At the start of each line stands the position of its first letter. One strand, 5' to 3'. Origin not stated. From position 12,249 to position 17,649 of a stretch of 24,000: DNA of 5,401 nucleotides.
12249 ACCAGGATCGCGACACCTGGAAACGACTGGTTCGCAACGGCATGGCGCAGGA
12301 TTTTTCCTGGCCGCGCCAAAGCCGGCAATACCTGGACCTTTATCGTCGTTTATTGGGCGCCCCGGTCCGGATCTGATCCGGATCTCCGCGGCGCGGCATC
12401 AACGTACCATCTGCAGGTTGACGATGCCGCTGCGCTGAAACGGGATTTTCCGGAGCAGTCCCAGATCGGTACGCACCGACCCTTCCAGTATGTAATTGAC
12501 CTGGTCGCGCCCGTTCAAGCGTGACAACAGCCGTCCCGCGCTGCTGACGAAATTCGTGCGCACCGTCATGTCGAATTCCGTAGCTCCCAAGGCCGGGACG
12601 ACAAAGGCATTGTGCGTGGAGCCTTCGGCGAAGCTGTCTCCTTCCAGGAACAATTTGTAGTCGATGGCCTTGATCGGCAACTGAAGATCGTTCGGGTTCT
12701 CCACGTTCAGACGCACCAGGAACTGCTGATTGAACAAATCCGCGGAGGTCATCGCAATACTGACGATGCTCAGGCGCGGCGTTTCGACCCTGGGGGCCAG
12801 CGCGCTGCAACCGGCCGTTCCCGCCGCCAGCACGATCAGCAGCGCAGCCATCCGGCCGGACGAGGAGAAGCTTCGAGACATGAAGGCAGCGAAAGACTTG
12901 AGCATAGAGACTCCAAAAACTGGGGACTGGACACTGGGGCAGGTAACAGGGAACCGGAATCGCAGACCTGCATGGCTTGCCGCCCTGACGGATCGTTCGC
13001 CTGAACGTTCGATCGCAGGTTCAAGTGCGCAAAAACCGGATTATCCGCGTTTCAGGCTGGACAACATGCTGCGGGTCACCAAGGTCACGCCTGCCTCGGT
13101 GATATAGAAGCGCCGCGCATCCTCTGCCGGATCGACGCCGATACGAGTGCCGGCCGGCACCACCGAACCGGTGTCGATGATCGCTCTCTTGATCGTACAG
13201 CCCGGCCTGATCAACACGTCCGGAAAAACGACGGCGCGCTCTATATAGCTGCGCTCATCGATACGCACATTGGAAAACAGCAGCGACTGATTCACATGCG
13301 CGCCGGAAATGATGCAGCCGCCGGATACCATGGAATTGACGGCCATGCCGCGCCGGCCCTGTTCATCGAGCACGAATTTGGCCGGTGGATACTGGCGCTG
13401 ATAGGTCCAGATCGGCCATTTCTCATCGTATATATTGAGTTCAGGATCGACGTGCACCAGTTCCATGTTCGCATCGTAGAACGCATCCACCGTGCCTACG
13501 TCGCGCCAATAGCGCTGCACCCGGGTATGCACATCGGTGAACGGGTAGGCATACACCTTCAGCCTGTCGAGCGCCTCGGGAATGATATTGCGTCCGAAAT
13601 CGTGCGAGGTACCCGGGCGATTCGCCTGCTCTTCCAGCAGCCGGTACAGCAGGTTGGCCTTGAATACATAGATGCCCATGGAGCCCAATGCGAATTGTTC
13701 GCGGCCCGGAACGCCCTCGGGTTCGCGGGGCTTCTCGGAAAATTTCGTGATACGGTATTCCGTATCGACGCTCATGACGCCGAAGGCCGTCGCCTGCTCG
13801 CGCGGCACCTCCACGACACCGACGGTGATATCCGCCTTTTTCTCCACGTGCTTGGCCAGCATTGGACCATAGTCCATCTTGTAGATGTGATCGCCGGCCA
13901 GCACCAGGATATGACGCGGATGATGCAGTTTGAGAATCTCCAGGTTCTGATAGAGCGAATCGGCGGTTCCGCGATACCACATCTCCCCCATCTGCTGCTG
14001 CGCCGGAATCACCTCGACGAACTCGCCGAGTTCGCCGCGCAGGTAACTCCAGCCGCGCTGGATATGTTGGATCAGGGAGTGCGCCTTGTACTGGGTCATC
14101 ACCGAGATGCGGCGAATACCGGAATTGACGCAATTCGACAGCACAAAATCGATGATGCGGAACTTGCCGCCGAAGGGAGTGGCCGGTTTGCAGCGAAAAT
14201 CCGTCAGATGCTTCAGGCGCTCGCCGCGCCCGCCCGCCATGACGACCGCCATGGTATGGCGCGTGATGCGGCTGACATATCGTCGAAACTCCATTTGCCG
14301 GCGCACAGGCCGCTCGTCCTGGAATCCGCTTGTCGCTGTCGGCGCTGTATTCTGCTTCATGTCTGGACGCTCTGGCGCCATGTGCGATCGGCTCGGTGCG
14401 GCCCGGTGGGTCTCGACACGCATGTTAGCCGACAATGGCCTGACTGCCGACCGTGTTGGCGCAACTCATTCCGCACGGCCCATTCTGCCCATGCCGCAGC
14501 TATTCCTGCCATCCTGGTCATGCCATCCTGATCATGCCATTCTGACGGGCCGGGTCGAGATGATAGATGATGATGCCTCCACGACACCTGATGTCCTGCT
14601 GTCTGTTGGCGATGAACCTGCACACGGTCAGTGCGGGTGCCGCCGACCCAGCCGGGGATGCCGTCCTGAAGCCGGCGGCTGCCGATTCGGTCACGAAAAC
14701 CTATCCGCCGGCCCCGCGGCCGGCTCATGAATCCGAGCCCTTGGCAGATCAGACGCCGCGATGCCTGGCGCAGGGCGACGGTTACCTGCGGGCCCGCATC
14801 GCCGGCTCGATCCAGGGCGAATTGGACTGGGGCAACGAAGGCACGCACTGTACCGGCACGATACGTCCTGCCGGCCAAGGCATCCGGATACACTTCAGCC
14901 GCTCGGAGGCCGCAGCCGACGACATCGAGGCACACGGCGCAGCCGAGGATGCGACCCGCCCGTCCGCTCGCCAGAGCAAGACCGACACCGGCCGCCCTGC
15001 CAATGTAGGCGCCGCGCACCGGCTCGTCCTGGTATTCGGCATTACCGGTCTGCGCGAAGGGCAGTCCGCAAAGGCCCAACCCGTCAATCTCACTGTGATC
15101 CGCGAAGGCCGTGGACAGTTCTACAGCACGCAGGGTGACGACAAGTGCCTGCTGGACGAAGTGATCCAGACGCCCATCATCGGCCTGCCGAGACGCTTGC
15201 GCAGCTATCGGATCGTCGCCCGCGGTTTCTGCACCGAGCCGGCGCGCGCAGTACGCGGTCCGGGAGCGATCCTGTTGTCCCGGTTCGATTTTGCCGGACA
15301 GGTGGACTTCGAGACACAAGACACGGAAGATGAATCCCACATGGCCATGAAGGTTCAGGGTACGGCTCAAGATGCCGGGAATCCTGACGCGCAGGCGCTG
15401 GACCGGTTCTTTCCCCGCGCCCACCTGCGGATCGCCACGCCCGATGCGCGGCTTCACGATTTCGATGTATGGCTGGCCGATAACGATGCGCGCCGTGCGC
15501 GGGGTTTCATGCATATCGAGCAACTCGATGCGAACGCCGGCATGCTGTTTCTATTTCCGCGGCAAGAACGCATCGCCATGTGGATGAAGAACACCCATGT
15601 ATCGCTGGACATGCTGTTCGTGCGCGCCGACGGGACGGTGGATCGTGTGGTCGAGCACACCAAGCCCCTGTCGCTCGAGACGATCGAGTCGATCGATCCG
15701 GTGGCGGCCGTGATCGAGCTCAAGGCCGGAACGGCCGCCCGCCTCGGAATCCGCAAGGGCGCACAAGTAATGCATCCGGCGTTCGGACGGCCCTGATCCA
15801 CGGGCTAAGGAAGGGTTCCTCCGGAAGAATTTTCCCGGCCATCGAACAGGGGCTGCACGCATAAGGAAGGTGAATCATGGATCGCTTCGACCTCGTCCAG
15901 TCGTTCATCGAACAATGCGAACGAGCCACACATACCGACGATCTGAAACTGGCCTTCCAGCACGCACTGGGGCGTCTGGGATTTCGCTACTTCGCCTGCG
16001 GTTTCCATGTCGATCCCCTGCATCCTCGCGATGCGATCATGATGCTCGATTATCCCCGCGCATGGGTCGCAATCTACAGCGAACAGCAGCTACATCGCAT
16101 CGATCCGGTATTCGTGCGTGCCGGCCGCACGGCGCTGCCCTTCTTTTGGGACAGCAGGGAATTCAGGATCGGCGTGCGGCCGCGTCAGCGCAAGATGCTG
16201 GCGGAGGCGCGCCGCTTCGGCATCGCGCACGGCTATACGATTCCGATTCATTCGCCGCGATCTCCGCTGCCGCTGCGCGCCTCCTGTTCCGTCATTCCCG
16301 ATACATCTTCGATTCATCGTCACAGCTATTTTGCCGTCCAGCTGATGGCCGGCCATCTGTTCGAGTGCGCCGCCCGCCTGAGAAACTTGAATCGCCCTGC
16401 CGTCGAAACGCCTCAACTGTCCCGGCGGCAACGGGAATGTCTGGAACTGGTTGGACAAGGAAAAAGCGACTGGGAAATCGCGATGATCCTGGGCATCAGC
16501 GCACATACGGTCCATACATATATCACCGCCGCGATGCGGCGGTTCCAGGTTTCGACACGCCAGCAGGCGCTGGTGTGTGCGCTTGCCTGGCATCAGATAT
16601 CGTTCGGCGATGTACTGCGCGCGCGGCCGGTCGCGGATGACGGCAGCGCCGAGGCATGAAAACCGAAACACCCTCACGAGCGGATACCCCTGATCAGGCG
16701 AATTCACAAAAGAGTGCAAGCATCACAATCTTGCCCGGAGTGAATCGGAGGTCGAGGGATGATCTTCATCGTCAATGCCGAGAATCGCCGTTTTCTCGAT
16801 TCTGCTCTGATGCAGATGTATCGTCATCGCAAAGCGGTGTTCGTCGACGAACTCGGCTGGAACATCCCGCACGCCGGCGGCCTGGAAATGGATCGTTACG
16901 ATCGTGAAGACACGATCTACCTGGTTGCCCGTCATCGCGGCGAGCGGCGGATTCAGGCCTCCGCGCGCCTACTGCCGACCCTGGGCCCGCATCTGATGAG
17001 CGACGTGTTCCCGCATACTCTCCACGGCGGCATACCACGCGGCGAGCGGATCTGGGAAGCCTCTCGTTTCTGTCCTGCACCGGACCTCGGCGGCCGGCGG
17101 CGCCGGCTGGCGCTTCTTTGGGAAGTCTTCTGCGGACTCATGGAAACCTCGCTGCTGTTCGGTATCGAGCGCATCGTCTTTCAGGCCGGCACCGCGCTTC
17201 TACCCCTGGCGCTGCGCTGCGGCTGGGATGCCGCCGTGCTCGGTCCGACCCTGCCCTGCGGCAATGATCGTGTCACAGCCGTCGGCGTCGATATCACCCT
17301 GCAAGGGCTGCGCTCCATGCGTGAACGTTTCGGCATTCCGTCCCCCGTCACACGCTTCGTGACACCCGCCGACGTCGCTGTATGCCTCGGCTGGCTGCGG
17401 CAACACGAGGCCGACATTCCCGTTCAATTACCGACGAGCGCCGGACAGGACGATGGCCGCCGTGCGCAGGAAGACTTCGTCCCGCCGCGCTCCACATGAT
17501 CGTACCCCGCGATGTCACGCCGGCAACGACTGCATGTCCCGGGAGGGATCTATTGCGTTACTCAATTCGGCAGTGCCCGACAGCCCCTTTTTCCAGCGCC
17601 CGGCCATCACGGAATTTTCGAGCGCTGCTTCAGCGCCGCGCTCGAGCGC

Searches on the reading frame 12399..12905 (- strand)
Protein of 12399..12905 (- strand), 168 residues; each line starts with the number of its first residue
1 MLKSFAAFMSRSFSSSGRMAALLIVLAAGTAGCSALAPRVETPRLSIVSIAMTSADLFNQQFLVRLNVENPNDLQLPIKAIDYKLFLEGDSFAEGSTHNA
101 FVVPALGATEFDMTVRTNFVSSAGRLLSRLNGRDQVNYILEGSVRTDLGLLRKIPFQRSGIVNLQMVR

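Call 34: search_protein_families(library=pfam, proteins=[window:12399-12905:-], max_evalue=0.001)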
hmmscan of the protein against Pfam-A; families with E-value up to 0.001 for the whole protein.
window:12399-12905:- (168 aa): 1 family
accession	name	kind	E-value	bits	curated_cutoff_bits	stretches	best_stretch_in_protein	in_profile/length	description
PF03168.19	LEA_2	-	2.8e-15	57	25.4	1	66-159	2-97/98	Late embryogenesis abundant protein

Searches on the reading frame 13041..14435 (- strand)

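Call 34: search_protein_families(library=pfam, proteins=[window:13041-14435:-], max_evalue=0.001)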
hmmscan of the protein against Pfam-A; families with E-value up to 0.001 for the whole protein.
window:13041-14435:- (464 aa): 5 families
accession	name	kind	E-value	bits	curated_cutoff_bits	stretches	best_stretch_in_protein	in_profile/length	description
PF00483.29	NTP_transferase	-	1.3e-60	205.5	21.2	1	63-326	2-242/245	Nucleotidyl transferase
PF24894.1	Hexapep_GlmU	-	3.6e-40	136.7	23.3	1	350-453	1-104/104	GlmU-like, C-terminal hexapeptide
PF25084.1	LbH_EIF2B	-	2.1e-07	31.4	54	1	371-432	25-87/105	EIF2B subunit epsilon LbH domain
PF12804.13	NTP_transf_3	-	9e-07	29.6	27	1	63-216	1-131/160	MobA-like NTP transferase domain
PF25247.1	LbH_GLGC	-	1.6e-05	25.3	27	0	366-403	14-51/135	GLGC left-handed parallel beta-helix domain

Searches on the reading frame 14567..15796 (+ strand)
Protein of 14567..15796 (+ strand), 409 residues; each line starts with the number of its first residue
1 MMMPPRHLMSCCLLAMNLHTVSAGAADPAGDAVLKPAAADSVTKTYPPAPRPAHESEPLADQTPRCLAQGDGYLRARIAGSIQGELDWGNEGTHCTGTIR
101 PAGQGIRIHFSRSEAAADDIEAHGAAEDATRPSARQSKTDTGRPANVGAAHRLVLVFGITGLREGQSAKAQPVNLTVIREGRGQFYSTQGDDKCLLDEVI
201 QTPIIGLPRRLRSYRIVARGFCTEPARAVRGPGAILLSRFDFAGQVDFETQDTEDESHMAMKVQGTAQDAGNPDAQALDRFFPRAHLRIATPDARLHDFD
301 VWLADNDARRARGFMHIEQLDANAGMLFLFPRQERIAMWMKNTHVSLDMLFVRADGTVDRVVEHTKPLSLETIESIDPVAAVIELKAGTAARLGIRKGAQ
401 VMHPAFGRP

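Call 34: search_protein_families(library=pfam, proteins=[window:14567-15796:+], max_evalue=0.001)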
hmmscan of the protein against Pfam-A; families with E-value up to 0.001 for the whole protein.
window:14567-15796:+ (409 aa): 1 family
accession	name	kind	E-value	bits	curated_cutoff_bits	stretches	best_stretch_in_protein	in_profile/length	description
PF02643.20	DUF192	-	4.6e-27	94.4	27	1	299-402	1-95/96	Uncharacterized ACR, COG1430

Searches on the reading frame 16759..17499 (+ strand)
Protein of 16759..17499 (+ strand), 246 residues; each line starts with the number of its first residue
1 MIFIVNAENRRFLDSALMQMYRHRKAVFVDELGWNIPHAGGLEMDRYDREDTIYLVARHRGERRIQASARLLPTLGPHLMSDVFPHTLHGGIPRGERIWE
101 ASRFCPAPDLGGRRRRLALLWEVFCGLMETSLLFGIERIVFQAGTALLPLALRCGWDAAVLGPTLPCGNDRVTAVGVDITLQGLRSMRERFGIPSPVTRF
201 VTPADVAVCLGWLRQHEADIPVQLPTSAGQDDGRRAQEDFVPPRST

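Call 5: search_protein_families(library=pfam, proteins=[window:16759-17499:+], max_evalue=0.01)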
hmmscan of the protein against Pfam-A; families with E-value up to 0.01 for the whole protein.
window:16759-17499:+ (246 aa): 3 families
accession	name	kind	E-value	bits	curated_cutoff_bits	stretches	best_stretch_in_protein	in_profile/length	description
PF00765.23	Autoind_synth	-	6.2e-25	88.2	24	1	15-178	8-174/183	Autoinducer synthase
PF21926.2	FeeM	-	0.00025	21.3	27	1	24-123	6-104/158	N-acyl amino acid synthase FeeM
PF13444.12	Acetyltransf_5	-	0.00028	21.9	22.4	1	24-121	2-101/102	Acetyltransferase (GNAT) domain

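Call 6: search_protein_families(library=ncbifam, proteins=[window:16759-17499:+], max_evalue=0.01)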
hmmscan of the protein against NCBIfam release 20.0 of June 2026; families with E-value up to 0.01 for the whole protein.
window:16759-17499:+ (246 aa): 2 families
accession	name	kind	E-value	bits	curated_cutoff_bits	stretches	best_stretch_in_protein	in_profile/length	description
NF052393.1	AHserLSynTraI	equivalog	1.3e-21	76.9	250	1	2-170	3-174/212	acyl-homoserine-lactone synthase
NF010408.0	PRK13834.1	subfamily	3.6e-20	72.4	292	1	4-168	5-172/207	acyl-homoserine-lactone synthase TraI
